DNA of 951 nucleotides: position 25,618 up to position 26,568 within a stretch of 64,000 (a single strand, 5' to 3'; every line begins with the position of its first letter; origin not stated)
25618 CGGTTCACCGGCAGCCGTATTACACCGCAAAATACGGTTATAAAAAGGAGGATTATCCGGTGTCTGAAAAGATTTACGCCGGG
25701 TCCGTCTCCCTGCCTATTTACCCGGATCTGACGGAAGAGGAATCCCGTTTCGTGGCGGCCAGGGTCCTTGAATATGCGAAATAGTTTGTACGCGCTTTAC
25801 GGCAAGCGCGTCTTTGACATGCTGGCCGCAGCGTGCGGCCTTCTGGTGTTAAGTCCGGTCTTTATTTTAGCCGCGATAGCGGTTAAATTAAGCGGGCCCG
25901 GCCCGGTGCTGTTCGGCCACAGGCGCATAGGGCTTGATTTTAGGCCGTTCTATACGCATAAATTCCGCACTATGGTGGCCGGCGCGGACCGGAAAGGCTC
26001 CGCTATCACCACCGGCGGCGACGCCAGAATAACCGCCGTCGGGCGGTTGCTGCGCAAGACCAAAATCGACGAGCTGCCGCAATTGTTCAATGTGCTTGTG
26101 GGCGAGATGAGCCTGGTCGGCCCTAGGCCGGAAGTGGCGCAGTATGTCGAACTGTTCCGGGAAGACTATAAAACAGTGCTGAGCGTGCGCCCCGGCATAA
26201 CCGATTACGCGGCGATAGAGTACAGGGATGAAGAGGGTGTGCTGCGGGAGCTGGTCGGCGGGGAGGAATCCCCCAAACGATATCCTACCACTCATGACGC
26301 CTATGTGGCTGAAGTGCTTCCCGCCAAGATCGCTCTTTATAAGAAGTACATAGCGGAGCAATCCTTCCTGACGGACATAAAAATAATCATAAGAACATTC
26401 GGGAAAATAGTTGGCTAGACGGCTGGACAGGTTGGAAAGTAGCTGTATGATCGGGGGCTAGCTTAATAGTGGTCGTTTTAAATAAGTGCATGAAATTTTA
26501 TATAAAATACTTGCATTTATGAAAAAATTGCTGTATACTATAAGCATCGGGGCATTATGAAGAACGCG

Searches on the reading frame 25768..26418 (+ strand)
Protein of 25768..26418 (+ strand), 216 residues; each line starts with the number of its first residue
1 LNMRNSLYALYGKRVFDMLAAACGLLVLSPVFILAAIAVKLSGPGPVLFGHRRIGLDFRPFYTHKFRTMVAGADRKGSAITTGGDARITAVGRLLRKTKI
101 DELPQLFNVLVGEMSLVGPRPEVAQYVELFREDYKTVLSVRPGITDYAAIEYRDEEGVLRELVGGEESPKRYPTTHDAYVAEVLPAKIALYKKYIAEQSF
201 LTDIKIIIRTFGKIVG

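Call 4: search_protein_families(library=pfam, proteins=[window:25768-26418:+])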
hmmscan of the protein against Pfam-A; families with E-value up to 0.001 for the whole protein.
window:25768-26418:+ (216 aa): 1 family
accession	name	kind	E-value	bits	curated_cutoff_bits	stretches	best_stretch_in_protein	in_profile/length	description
PF02397.22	Bac_transf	-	3.7e-57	193.2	27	1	13-215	1-178/179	Bacterial sugar transferase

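Call 8: find_encoding_contigs(protein=window:25768-26418:+, flank=10000, max_places=10)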
Protein window:25768-26418:+ (216 aa): 1 contig read that carries it; 1 place shown.
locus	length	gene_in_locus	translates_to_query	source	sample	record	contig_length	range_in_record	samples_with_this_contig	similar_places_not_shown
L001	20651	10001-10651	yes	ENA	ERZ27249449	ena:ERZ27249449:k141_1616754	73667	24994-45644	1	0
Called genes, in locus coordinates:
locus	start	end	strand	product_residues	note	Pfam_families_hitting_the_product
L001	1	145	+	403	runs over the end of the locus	PF04230:PS_pyruv_trans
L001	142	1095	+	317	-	PF00535:Glycos_transf_2, PF10111:Glyco_tranf_2_2, PF13641:Glyco_tranf_2_3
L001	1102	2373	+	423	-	PF04932:Wzy_C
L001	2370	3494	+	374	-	PF13439:Glyco_transf_4, PF13477:Glyco_trans_4_2, PF20706:GT4-conflict (faint), PF13579:Glyco_trans_4_4, PF00534:Glycos_transf_1, PF13692:Glyco_trans_1_4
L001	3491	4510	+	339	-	PF00535:Glycos_transf_2, PF13641:Glyco_tranf_2_3, PF13632:Glyco_trans_2_3 (weak)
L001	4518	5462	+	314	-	PF00535:Glycos_transf_2, PF10111:Glyco_tranf_2_2, PF13641:Glyco_tranf_2_3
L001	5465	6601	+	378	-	PF13439:Glyco_transf_4, PF13579:Glyco_trans_4_4 (weak), PF00534:Glycos_transf_1, PF13692:Glyco_trans_1_4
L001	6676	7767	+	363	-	PF00535:Glycos_transf_2, PF13641:Glyco_tranf_2_3, PF13632:Glyco_trans_2_3 (weak)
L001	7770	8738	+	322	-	PF00106:adh_short, PF01073:3Beta_HSD, PF01370:Epimerase, PF02719:Polysacc_synt_2, PF04321:RmlD_sub_bind, PF05368:NmrA, PF07993:NAD_binding_4, PF13460:NAD_binding_10, +1 more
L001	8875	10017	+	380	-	PF00155:Aminotran_1_2 (weak), PF01041:DegT_DnrJ_EryC1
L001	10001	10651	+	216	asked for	PF02397:Bac_transf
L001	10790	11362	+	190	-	-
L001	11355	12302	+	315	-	PF08843:AbiEii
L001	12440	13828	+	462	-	PF13173:AAA_14, PF13635:DUF4143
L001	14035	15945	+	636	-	PF13727:CoA_binding_3, PF17836:PglD_N (weak), PF22674:C2185-like_N (weak), PF00106:adh_short (weak), PF01370:Epimerase, PF02719:Polysacc_synt_2, PF04321:RmlD_sub_bind, PF16363:GDP_Man_Dehyd, +2 more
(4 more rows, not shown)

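Call 9: find_homologous_proteins(query=window:25768-26418:+, max_evalue=1e-30)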
Query window:25768-26418:+ (216 aa): 4547 proteins with E <= 1e-30 among 8000 candidates; the best 120 are listed.
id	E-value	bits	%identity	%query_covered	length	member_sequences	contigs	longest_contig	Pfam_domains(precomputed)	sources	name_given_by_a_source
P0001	5.1e-135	466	100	99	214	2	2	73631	PF02397.23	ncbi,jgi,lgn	ncbi:MAG: sugar transferase [Elusimicrobiales bacterium]|jgi:lipopolysaccharide/colanic/teichoic aci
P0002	1.4e-102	360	75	99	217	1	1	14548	PF02397.23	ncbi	-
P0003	4.3e-100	352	73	100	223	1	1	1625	PF02397.23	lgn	-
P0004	1.0e-99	350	77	94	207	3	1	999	PF02397.23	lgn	-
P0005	8.0e-94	331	71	99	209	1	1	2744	PF02397.23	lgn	-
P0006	1.2e-92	327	71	99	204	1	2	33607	PF02397.23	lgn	-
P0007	8.9e-91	321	71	99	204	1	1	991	PF02397.23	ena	-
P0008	1.1e-90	321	71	98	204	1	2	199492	PF02397.23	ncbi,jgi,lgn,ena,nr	ncbi:MAG TPA: sugar transferase [Elusimicrobia bacterium]|nr:sugar transferase [Elusimicrobiota bact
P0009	8.4e-90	318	71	99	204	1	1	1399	PF02397.23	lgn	-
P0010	1.5e-88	314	70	99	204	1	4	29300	PF02397.23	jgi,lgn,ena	-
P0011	5.6e-87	309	68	99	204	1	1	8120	PF02397.23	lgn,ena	-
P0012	1.3e-86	308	68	99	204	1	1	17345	PF02397.23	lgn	-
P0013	1.7e-86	307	67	99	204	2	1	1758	PF02397.23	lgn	-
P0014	1.4e-85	304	66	99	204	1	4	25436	PF02397.23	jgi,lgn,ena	-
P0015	1.7e-85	304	68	99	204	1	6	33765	PF02397.23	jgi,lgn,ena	-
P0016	4.8e-85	302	67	98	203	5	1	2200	PF02397.23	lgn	-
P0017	4.2e-84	299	67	98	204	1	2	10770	PF02397.23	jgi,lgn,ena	-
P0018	3.2e-83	296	66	100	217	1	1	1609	PF02397.23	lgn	-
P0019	5.5e-83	296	66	99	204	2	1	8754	PF02397.23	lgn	-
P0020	2.6e-81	290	67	97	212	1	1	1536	PF02397.23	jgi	jgi:lipopolysaccharide/colanic/teichoic acid biosynthesis glycosyltransferase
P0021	5.2e-81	289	64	99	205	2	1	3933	PF02397.23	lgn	-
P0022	7.7e-80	285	63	99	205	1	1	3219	PF02397.23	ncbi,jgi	-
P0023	2.3e-77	277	61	100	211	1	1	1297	PF02397.23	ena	-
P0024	3.5e-77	277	60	99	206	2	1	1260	PF02397.23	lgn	-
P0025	3.6e-77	277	70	84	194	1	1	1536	PF02397.23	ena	-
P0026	1.2e-76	275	62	99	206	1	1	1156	PF02397.23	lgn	-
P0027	4.2e-76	273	60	99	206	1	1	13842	PF02397.23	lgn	-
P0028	6.0e-76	273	60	100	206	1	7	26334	PF02397.23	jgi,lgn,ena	-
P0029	2.9e-75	270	63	99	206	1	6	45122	PF02397.23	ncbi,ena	-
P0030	5.7e-75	270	65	96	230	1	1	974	PF02397.23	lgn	-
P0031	2.5e-74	267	59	99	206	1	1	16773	PF02397.23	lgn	-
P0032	2.3e-73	264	61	98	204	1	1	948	PF02397.23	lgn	-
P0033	2.4e-73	264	58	99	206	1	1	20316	PF02397.23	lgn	-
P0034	4.0e-73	263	60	93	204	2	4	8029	PF02397.23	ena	-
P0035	9.4e-73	262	58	99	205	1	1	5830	PF02397.23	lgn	-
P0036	3.6e-72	260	59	99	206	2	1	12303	PF02397.23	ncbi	-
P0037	4.5e-72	260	60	96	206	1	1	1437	PF02397.23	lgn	-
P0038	5.4e-72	260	58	97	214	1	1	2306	PF02397.23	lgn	-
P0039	6.6e-72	259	60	99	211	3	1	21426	PF02397.23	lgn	-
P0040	9.4e-72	259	64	98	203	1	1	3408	PF02397.23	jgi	jgi:lipopolysaccharide/colanic/teichoic acid biosynthesis glycosyltransferase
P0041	1.2e-71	259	61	93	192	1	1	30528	PF02397.23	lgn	-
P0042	1.4e-71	258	59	98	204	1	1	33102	PF02397.23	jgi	-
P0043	2.2e-71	258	61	94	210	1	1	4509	PF02397.23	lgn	-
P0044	3.0e-71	257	59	97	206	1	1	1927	PF02397.23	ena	-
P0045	8.1e-71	256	62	94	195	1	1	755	PF02397.23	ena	-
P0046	1.6e-70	255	61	98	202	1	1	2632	PF02397.23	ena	-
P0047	2.8e-70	254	58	97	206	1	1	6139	PF02397.23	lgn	-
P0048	2.9e-70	254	58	98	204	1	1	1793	PF02397.23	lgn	-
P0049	4.4e-70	254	60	99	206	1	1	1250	PF02397.23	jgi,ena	-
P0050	9.6e-70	252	60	96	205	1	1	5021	PF02397.23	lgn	-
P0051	1.0e-69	252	63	89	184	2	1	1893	PF02397.23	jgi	-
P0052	1.1e-69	252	60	94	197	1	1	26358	PF02397.23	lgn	-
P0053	2.6e-69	251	61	99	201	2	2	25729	PF02397.23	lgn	-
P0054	3.4e-69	251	59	98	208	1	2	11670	PF02397.23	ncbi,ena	-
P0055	4.7e-69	250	60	99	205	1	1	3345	PF02397.23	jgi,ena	-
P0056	5.6e-69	250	56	96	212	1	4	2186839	PF02397.23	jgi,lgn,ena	-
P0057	8.0e-69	249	57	99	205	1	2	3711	PF02397.23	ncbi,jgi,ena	-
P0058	8.2e-69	249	52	96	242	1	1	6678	PF02397.23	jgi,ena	-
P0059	9.2e-69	249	57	99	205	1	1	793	PF02397.23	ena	-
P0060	1.6e-68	248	61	98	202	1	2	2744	PF02397.23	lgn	-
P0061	2.5e-68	248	60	99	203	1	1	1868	PF02397.23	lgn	-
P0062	2.7e-68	248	56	97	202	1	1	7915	PF02397.23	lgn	-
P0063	3.0e-68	248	60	99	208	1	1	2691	PF02397.23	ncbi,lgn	-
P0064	3.1e-68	248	61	98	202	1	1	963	PF02397.23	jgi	jgi:lipopolysaccharide/colanic/teichoic acid biosynthesis glycosyltransferase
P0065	8.0e-68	246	57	98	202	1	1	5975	PF02397.23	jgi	jgi:lipopolysaccharide/colanic/teichoic acid biosynthesis glycosyltransferase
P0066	1.0e-67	246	61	96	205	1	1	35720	PF02397.23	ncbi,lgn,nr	ncbi:MAG: sugar transferase [Elusimicrobiaceae bacterium]|nr:sugar transferase [Elusimicrobiaceae ba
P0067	1.1e-67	246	57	99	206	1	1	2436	PF02397.23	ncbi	-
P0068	1.1e-67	246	54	97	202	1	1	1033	PF02397.23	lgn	-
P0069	1.6e-67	245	59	100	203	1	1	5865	PF02397.23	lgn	-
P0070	1.8e-67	245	56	94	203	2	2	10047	PF02397.23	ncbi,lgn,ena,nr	ncbi:MAG TPA: sugar transferase [Nitrospirae bacterium]|nr:sugar transferase [Nitrospirota bacterium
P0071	8.1e-67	243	58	94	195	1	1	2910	PF02397.23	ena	-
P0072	9.2e-67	243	57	94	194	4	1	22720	PF02397.23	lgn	-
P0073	9.8e-67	243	57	99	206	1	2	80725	PF02397.23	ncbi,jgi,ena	-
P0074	1.0e-66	243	56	100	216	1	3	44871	PF02397.23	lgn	-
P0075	1.3e-66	242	59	94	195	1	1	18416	PF02397.23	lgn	-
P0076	1.4e-66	242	58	94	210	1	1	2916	PF02397.23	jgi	jgi:lipopolysaccharide/colanic/teichoic acid biosynthesis glycosyltransferase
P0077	1.9e-66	242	57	99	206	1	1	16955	PF02397.23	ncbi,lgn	-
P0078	2.2e-66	241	56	96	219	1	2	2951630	PF02397.23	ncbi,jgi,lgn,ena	ncbi:sugar transferase [Thermodesulfobacteriota bacterium B35]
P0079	2.8e-66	241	58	99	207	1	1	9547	PF02397.23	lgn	-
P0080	5.3e-66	240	58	99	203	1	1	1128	PF02397.23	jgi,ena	-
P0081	8.5e-66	240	58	99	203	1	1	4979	PF02397.23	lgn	-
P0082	1.6e-65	239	58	97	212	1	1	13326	PF02397.23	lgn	-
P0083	1.9e-65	238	53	98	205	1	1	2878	PF02397.23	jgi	-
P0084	2.5e-65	238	58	99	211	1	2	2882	PF02397.23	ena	-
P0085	5.1e-65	237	58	98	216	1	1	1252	PF02397.23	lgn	-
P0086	7.1e-65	237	59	94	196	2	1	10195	PF02397.23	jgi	-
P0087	7.8e-65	236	56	98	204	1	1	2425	PF02397.23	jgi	jgi:lipopolysaccharide/colanic/teichoic acid biosynthesis glycosyltransferase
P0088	8.9e-65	236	58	94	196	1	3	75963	PF02397.23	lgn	-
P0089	9.0e-65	236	50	98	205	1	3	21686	PF02397.23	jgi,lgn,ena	-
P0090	9.7e-65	236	58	94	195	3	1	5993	PF02397.23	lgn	-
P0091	9.8e-65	236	58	94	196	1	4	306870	PF02397.23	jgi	jgi:lipopolysaccharide/colanic/teichoic acid biosynthesis glycosyltransferase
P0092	1.3e-64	236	58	94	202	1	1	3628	PF02397.23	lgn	-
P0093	1.3e-64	236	54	98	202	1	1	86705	PF02397.23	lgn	-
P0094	1.3e-64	236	50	99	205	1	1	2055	PF02397.23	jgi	jgi:lipopolysaccharide/colanic/teichoic acid biosynthesis glycosyltransferase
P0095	1.4e-64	236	57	99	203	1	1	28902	PF02397.23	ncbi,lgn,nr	ncbi:MAG: sugar transferase [Elusimicrobiota bacterium]|nr:sugar transferase [Elusimicrobiota bacter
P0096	1.5e-64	235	50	99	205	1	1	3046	PF02397.23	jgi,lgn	jgi:lipopolysaccharide/colanic/teichoic acid biosynthesis glycosyltransferase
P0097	1.6e-64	235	57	93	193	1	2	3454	PF02397.23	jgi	jgi:lipopolysaccharide/colanic/teichoic acid biosynthesis glycosyltransferase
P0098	1.6e-64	235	54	98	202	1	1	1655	PF02397.23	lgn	-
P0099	1.6e-64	235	58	94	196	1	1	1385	PF02397.23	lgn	-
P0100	2.7e-64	235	59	92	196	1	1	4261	PF02397.23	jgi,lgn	jgi:lipopolysaccharide/colanic/teichoic acid biosynthesis glycosyltransferase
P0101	2.7e-64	235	57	99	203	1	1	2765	PF02397.23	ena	-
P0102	2.9e-64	235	57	99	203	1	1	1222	PF02397.23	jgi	jgi:lipopolysaccharide/colanic/teichoic acid biosynthesis glycosyltransferase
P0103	3.1e-64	234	51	99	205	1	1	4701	PF02397.23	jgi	jgi:lipopolysaccharide/colanic/teichoic acid biosynthesis glycosyltransferase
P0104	3.2e-64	234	60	93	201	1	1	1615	PF02397.23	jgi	jgi:lipopolysaccharide/colanic/teichoic acid biosynthesis glycosyltransferase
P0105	3.3e-64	234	61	92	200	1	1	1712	PF02397.23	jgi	jgi:lipopolysaccharide/colanic/teichoic acid biosynthesis glycosyltransferase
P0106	3.9e-64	234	50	98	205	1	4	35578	PF02397.23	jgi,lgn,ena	jgi:lipopolysaccharide/colanic/teichoic acid biosynthesis glycosyltransferase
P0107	4.0e-64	234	58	99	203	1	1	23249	PF02397.23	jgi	jgi:lipopolysaccharide/colanic/teichoic acid biosynthesis glycosyltransferase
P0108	4.2e-64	234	50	98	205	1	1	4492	PF02397.23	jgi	jgi:lipopolysaccharide/colanic/teichoic acid biosynthesis glycosyltransferase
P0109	4.5e-64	234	57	94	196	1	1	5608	PF02397.23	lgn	-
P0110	4.7e-64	234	57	94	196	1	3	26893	PF02397.23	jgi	jgi:lipopolysaccharide/colanic/teichoic acid biosynthesis glycosyltransferase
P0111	4.8e-64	234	50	99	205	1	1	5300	PF02397.23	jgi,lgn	jgi:lipopolysaccharide/colanic/teichoic acid biosynthesis glycosyltransferase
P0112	5.4e-64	234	50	98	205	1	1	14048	PF02397.23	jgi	-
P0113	5.4e-64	234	59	94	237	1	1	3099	PF02397.23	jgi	jgi:lipopolysaccharide/colanic/teichoic acid biosynthesis glycosyltransferase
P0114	5.9e-64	234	50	98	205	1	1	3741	PF02397.23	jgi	jgi:lipopolysaccharide/colanic/teichoic acid biosynthesis glycosyltransferase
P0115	6.4e-64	233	60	94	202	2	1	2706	PF02397.23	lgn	-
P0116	6.5e-64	233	55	98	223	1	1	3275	PF02397.23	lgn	-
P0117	8.3e-64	233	54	96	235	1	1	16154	PF02397.23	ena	-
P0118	8.4e-64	233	55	99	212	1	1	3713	PF02397.23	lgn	-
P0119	1.1e-63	233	50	98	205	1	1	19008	PF02397.23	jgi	jgi:lipopolysaccharide/colanic/teichoic acid biosynthesis glycosyltransferase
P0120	1.2e-63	233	57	92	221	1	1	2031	PF02397.23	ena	-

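Call 13: find_encoding_contigs(protein=P0001, flank=10000, max_places=10)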
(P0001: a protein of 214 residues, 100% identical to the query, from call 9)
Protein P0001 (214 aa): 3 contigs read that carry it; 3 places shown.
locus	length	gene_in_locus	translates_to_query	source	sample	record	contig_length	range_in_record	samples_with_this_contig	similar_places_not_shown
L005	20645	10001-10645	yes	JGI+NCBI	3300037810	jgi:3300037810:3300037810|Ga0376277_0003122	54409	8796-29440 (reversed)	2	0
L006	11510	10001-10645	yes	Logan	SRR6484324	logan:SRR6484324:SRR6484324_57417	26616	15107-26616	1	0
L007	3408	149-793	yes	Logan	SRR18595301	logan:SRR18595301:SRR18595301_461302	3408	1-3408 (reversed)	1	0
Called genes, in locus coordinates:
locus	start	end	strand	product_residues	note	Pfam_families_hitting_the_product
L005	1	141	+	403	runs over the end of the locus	PF04230:PS_pyruv_trans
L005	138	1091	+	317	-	PF00535:Glycos_transf_2, PF10111:Glyco_tranf_2_2, PF13641:Glyco_tranf_2_3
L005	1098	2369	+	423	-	PF04932:Wzy_C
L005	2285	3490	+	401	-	PF13477:Glyco_trans_4_2, PF20706:GT4-conflict (faint), PF13439:Glyco_transf_4, PF13579:Glyco_trans_4_4, PF00534:Glycos_transf_1, PF13692:Glyco_trans_1_4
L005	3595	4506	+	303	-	PF00535:Glycos_transf_2, PF13632:Glyco_trans_2_3 (weak)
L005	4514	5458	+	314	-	PF00535:Glycos_transf_2, PF10111:Glyco_tranf_2_2, PF13641:Glyco_tranf_2_3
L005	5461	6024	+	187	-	PF13439:Glyco_transf_4, PF13579:Glyco_trans_4_4 (weak)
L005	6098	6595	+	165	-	PF00534:Glycos_transf_1, PF13692:Glyco_trans_1_4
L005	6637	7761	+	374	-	PF00535:Glycos_transf_2, PF13641:Glyco_tranf_2_3, PF13632:Glyco_trans_2_3 (weak)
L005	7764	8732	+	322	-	PF00106:adh_short, PF01073:3Beta_HSD, PF01370:Epimerase, PF02719:Polysacc_synt_2, PF04321:RmlD_sub_bind, PF05368:NmrA, PF07993:NAD_binding_4, PF13460:NAD_binding_10, +1 more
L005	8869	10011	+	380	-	PF00155:Aminotran_1_2 (weak), PF01041:DegT_DnrJ_EryC1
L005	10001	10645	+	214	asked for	PF02397:Bac_transf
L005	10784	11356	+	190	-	-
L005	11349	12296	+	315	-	PF08843:AbiEii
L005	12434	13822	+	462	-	PF13173:AAA_14, PF13635:DUF4143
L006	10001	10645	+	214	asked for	PF02397:Bac_transf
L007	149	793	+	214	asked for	PF02397:Bac_transf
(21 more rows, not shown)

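Call 14: find_encoding_contigs(protein=P0002, flank=8000, max_places=4)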
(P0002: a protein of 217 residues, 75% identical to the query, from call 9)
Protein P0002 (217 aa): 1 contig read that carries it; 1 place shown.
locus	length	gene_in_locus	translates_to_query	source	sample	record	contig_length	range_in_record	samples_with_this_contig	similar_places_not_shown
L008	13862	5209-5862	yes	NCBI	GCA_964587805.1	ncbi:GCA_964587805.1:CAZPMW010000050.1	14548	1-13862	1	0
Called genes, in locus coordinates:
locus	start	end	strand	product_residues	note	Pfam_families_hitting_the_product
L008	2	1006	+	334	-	?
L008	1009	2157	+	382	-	-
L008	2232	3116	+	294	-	PF00535:Glycos_transf_2 (weak), PF13632:Glyco_trans_2_3 (weak)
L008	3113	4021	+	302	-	PF02485:Branch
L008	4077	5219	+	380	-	PF01041:DegT_DnrJ_EryC1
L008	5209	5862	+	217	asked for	PF02397:Bac_transf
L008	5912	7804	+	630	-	PF13727:CoA_binding_3, PF00106:adh_short (faint), PF17836:PglD_N (weak), PF01073:3Beta_HSD, PF01370:Epimerase, PF02719:Polysacc_synt_2, PF04321:RmlD_sub_bind, PF16363:GDP_Man_Dehyd, +1 more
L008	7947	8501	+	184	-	PF25160:LdpA_Fe-S-bd (faint), PF13183:Fer4_8, PF13237:Fer4_10 (weak), PF13187:Fer4_9, PF13534:Fer4_17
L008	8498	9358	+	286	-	PF02754:CCG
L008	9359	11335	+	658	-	PF00890:FAD_binding_2, PF07992:Pyr_redox_2 (weak), PF12831:FAD_oxidored, PF13450:NAD_binding_8 (weak), PF00037:Fer4 (weak), PF12837:Fer4_6 (weak), PF12838:Fer4_7 (weak), PF13237:Fer4_10 (weak), +6 more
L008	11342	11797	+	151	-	PF02662:FlpD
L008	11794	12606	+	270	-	PF13534:Fer4_17 (faint), PF13187:Fer4_9 (faint), PF12797:Fer4_2 (faint), PF13183:Fer4_8 (weak)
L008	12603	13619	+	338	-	PF13183:Fer4_8 (faint), PF17179:Fer4_22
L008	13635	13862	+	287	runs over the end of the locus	PF00175:NAD_binding_1, PF10418:DHODB_Fe-S_bind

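Call 15: find_encoding_contigs(protein=P0006, flank=8000, max_places=4)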
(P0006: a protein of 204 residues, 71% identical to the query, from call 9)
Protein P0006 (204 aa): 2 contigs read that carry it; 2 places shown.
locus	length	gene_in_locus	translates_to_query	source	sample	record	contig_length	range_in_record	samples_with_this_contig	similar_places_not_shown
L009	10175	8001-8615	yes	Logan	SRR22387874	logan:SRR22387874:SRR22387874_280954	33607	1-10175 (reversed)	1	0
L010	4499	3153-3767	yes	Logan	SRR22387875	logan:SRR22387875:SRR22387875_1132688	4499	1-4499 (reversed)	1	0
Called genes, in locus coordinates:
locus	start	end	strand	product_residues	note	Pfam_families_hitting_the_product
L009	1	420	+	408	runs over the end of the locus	PF04932:Wzy_C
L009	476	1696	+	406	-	PF20706:GT4-conflict, PF00534:Glycos_transf_1, PF13692:Glyco_trans_1_4, PF13524:Glyco_trans_1_2 (faint)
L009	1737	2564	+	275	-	PF05175:MTS (weak), PF01209:Ubie_methyltran, PF06325:PrmA, PF13489:Methyltransf_23, PF08241:Methyltransf_11, PF08242:Methyltransf_12, PF13649:Methyltransf_25, PF13847:Methyltransf_31, +1 more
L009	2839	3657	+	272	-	PF05050:Methyltransf_21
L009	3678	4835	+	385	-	PF00534:Glycos_transf_1, PF13692:Glyco_trans_1_4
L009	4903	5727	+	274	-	-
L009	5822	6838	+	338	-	PF00535:Glycos_transf_2, PF10111:Glyco_tranf_2_2 (faint), PF13641:Glyco_tranf_2_3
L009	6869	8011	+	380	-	PF01041:DegT_DnrJ_EryC1, PF00155:Aminotran_1_2 (weak)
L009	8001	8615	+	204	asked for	PF02397:Bac_transf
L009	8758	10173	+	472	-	?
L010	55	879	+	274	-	-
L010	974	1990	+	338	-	PF00535:Glycos_transf_2, PF10111:Glyco_tranf_2_2 (faint), PF13641:Glyco_tranf_2_3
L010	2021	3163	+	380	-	PF01041:DegT_DnrJ_EryC1, PF00155:Aminotran_1_2 (weak)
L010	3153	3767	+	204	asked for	PF02397:Bac_transf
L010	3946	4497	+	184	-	?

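Call 16: find_encoding_contigs(protein=P0008, flank=8000, max_places=4)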
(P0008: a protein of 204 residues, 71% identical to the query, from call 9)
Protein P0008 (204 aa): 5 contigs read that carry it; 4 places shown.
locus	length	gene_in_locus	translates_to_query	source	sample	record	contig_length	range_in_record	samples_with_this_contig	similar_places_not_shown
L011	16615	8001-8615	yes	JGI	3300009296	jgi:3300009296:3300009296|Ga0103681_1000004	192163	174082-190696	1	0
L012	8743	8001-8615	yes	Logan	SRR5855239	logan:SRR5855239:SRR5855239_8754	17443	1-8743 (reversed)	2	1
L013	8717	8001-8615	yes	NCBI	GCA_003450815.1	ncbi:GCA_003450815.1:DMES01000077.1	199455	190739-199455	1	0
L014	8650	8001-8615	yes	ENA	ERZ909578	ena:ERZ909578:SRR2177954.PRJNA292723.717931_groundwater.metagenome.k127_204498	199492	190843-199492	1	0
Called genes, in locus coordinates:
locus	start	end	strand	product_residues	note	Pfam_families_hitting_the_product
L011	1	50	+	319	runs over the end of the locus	PF00535:Glycos_transf_2, PF10111:Glyco_tranf_2_2, PF13641:Glyco_tranf_2_3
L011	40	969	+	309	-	PF00535:Glycos_transf_2, PF13641:Glyco_tranf_2_3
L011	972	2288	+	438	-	PF04932:Wzy_C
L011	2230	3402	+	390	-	PF13439:Glyco_transf_4, PF13579:Glyco_trans_4_4 (weak), PF20706:GT4-conflict, PF00534:Glycos_transf_1, PF13692:Glyco_trans_1_4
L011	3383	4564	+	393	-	PF01075:Glyco_transf_9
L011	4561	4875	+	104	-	-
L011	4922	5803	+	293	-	PF13489:Methyltransf_23, PF08241:Methyltransf_11, PF13847:Methyltransf_31 (weak)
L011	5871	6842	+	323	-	PF00535:Glycos_transf_2, PF13641:Glyco_tranf_2_3 (weak)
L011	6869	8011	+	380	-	PF01041:DegT_DnrJ_EryC1, PF01053:Cys_Met_Meta_PP (weak)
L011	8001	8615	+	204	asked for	PF02397:Bac_transf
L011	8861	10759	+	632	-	PF13727:CoA_binding_3, PF17836:PglD_N, PF22674:C2185-like_N (weak), PF01073:3Beta_HSD, PF01370:Epimerase, PF02719:Polysacc_synt_2, PF04321:RmlD_sub_bind, PF16363:GDP_Man_Dehyd, +2 more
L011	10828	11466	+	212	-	-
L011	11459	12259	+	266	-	PF08843:AbiEii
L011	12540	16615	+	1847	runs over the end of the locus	?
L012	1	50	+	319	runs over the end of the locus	PF00535:Glycos_transf_2, PF10111:Glyco_tranf_2_2, PF13641:Glyco_tranf_2_3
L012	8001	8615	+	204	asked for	PF02397:Bac_transf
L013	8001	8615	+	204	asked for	PF02397:Bac_transf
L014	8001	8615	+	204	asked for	PF02397:Bac_transf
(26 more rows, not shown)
